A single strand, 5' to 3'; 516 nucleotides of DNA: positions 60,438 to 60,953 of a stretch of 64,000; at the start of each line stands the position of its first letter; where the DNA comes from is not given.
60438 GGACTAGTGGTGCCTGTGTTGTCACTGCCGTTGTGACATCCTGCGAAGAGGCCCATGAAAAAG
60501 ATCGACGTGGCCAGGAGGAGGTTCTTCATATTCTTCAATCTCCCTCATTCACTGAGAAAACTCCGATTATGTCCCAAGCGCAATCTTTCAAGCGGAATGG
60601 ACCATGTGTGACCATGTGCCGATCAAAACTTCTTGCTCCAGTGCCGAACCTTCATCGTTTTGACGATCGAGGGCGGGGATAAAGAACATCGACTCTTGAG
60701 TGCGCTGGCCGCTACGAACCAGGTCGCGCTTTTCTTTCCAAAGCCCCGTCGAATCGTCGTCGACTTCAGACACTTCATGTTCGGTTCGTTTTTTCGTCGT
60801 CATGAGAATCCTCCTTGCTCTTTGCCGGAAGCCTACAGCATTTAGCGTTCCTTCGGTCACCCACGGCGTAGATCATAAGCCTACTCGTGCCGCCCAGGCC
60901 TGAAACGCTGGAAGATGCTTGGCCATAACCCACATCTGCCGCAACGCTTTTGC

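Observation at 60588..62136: Chain of translationally coupled tiny genes feeding into a stand-alone DEDDh exonuclease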

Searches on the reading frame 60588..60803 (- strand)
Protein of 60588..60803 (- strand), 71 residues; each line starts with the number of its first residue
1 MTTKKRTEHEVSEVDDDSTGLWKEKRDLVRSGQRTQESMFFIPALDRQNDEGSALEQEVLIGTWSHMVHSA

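Call 5: search_protein_families(library=pfam, proteins=[window:60588-60803:-], max_evalue=1)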
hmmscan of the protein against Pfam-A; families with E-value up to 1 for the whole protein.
window:60588-60803:- (71 aa): 0 families

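Call 12: search_protein_families(library=ncbifam, proteins=[window:60588-60803:-], max_evalue=1)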
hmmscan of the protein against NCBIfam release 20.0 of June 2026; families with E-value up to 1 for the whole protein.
window:60588-60803:- (71 aa): 0 families

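Call 13: search_protein_families(library=phrogs, proteins=[window:60588-60803:-], max_evalue=0.1)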
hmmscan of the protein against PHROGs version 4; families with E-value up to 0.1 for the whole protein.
window:60588-60803:- (71 aa): 0 families

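Call 14: search_protein_families(library=padloc, proteins=[window:60588-60803:-], max_evalue=0.1)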
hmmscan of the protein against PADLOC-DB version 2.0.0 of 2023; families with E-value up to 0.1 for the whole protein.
window:60588-60803:- (71 aa): 0 families

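Call 25: search_dna_similar(query=window:60588-60803:-, collection=plasmids, mode=protein, max_evalue=0.01, max_rows=20)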
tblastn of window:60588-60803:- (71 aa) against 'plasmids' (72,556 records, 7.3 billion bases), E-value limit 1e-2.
No match.

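Call 75: find_related_loci(query=window:60588-60803:-, collection=metagenome_contigs, flank=6000)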
Query window:60588-60803:- (71 aa) in metagenome_contigs; peptide patterns used: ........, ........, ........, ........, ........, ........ (x = any residue, [..] = any of these).
248 stretches matched a pattern; 13 encode a relative of the query (tblastn E <= 1e-3); 13 distinct loci.
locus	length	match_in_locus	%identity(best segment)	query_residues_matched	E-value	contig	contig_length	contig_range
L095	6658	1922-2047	52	14-47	2e-8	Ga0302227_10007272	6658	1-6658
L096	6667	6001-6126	52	14-47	2e-8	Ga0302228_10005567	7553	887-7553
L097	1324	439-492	89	26-43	2e-7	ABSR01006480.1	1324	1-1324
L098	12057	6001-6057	84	26-44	3e-7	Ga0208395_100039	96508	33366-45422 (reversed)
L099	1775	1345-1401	84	26-44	4e-7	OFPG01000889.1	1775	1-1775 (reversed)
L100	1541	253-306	89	26-43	5e-7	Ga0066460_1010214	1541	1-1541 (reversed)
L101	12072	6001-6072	71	26-48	3e-6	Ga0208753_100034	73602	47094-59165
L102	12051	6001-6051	88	26-42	8e-6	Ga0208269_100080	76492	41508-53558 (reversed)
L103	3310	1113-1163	88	26-42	8e-6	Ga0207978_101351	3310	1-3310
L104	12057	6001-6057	79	26-44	8e-6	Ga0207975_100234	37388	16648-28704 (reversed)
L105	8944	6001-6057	79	26-44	1e-5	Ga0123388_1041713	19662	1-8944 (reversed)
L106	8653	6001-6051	88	26-42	2e-5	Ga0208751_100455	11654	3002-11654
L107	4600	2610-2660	88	26-42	2e-5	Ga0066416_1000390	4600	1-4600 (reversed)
